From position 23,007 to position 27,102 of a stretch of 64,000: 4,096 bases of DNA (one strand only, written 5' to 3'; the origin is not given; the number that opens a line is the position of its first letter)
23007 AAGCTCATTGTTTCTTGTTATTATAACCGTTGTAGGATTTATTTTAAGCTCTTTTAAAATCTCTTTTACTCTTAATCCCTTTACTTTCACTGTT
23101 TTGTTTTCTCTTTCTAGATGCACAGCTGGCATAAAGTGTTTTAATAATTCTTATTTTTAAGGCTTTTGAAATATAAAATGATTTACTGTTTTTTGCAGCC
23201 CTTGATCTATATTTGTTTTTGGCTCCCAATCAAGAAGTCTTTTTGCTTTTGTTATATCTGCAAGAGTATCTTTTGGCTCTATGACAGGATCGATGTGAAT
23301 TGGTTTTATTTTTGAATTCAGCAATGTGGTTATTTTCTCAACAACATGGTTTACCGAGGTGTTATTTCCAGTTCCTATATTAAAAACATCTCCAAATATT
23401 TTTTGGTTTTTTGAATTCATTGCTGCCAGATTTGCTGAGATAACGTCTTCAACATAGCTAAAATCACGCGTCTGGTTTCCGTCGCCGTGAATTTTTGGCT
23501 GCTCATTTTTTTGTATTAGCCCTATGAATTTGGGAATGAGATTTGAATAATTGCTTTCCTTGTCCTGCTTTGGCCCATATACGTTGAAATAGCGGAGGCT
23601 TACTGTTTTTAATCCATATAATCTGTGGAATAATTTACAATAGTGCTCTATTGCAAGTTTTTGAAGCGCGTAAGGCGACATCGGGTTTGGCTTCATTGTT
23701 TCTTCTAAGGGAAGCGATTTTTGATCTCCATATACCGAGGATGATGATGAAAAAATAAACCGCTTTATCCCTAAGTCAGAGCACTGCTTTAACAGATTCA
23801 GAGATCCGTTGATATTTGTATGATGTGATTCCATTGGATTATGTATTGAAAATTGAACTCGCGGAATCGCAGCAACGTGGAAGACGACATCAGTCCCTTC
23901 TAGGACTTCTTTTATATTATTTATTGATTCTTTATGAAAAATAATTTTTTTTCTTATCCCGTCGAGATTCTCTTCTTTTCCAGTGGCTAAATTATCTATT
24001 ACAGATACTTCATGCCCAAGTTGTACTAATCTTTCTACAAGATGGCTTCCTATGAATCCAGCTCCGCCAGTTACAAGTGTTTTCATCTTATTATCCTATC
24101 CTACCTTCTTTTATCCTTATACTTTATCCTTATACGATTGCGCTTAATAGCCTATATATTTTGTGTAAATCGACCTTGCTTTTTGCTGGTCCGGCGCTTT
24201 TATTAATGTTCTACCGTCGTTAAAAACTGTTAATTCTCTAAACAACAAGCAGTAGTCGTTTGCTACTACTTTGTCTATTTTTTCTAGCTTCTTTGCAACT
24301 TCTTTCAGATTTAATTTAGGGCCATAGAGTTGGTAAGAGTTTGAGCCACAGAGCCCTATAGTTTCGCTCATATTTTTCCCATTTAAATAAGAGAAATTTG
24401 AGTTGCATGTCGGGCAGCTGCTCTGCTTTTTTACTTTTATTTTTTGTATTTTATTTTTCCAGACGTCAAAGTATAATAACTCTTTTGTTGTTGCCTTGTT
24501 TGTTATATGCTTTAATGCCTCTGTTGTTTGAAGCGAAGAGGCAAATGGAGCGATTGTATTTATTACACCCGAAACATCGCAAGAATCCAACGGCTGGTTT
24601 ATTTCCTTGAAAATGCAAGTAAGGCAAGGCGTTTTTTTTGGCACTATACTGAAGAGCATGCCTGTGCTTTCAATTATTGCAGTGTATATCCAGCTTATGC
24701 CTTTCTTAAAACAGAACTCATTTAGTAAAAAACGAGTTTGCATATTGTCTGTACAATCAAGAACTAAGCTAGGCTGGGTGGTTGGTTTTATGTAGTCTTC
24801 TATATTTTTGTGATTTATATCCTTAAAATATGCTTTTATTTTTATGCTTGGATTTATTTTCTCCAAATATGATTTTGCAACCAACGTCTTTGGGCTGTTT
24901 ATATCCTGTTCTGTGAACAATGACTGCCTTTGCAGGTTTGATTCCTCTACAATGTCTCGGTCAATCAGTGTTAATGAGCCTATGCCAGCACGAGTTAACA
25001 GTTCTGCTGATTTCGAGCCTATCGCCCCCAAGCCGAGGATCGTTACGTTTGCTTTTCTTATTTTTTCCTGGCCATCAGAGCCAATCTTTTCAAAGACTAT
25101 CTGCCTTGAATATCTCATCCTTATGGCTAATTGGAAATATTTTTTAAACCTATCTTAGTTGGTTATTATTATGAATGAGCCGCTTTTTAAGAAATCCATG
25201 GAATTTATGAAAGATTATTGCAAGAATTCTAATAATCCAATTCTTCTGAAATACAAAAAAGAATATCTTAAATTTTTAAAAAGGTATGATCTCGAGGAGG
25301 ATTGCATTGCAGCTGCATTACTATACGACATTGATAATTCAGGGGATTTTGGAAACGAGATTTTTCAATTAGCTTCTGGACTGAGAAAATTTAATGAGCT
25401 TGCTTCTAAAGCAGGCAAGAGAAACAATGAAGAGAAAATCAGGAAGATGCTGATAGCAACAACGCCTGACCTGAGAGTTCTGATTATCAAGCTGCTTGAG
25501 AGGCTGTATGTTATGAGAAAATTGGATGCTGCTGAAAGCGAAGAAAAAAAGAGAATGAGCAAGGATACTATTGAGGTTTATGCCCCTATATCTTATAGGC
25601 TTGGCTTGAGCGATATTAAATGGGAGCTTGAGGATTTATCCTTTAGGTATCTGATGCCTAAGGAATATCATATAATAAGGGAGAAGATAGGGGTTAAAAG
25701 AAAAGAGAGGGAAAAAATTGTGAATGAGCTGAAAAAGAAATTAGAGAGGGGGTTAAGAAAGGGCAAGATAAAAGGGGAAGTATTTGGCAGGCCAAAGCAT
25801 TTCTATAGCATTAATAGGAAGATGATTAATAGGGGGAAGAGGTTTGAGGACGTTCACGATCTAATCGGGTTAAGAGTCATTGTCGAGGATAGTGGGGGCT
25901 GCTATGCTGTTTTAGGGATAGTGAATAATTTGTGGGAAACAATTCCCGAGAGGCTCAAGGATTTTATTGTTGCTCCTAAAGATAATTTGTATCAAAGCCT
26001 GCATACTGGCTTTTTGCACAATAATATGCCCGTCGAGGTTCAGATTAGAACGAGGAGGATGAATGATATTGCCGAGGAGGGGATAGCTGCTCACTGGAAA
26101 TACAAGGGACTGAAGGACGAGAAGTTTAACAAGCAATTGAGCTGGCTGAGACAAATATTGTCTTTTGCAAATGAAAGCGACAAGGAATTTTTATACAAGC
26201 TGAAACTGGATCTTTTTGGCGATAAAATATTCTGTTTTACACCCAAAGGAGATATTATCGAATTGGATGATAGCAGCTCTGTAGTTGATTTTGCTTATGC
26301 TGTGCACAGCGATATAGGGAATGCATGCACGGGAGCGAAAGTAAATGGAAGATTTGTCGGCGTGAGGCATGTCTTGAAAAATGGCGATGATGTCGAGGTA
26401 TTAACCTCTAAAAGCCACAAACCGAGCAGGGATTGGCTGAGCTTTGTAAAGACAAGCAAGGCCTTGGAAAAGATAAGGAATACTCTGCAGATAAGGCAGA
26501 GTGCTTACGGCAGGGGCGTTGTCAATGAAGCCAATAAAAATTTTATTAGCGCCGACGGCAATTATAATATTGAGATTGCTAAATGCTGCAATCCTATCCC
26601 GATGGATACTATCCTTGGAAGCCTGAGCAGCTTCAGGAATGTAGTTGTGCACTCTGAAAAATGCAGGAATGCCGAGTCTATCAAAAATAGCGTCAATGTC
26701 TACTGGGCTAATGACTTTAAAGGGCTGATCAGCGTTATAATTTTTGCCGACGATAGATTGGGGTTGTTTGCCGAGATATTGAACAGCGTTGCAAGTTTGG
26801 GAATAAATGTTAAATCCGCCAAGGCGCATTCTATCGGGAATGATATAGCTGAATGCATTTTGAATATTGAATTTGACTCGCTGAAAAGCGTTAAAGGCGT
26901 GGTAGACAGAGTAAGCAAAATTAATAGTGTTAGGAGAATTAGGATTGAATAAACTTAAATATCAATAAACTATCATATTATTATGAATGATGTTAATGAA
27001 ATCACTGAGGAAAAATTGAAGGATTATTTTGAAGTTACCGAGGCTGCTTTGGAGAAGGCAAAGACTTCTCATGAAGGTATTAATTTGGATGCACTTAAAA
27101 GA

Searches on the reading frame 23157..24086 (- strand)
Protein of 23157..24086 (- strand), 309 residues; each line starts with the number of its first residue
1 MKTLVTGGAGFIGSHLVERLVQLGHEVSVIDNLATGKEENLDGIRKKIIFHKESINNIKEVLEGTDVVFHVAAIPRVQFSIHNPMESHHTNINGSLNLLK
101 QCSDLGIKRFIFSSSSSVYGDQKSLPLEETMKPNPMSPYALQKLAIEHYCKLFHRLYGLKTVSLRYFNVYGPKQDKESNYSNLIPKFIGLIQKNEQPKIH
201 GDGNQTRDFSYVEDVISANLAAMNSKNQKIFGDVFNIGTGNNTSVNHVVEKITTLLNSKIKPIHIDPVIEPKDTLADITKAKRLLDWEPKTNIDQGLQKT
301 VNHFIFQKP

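Call 30: search_protein_families(library=pfam, proteins=[window:23157-24086:-], max_evalue=0.001)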
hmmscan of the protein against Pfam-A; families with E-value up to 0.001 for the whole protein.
window:23157-24086:- (309 aa): 8 families
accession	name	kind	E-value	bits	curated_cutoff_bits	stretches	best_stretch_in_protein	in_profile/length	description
PF01370.27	Epimerase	-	3.9e-64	216.8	20.9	1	4-238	2-240/240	NAD dependent epimerase/dehydratase family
PF16363.11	GDP_Man_Dehyd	-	8.2e-61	206.7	27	1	4-300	1-332/332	GDP-mannose 4,6 dehydratase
PF01073.25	3Beta_HSD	-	1.1e-26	94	22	1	4-235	1-246/280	3-beta hydroxysteroid dehydrogenase/isomerase family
PF02719.21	Polysacc_synt_2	-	1.2e-14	54.6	20.2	1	4-261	2-252/293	Polysaccharide biosynthesis protein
PF04321.23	RmlD_sub_bind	-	7.5e-14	51.9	27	1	1-272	1-254/287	RmlD substrate binding domain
PF07993.18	NAD_binding_4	-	1.5e-12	47.7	20.1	1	57-215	81-254/258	Male sterility protein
PF13460.12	NAD_binding_10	-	3.8e-09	37.1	27.2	1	7-149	1-130/184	NAD(P)H-binding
PF05368.20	NmrA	-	9.5e-05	22.6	27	1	3-115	5-107/298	NmrA-like family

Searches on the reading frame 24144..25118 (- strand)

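Call 30: search_protein_families(library=pfam, proteins=[window:24144-25118:-], max_evalue=0.001)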
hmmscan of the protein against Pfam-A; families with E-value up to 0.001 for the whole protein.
window:24144-25118:- (324 aa): 1 family
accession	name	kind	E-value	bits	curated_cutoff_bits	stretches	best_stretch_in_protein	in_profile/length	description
PF00899.27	ThiF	-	1.3e-72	244.3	28.1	1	3-236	1-237/238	ThiF family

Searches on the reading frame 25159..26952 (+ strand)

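Call 30: search_protein_families(library=pfam, proteins=[window:25159-26952:+], max_evalue=0.001)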
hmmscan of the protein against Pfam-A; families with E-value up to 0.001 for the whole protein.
window:25159-26952:+ (597 aa): 5 families
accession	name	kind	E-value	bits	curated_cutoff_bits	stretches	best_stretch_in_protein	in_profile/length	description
PF04607.23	RelA_SpoT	-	5.6e-37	126.9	27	1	210-317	1-110/113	Region found in RelA / SpoT proteins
PF13328.12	HD_4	-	2.8e-21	76.3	27.2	1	36-150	27-155/156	HD domain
PF02824.27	TGS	-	3.8e-20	72.1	22.2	1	357-416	1-60/60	TGS domain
PF13291.12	ACT_4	-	8.9e-07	30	27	1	526-594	9-78/80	ACT domain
PF01842.31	ACT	-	0.00024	21.2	27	1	525-579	2-58/66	ACT domain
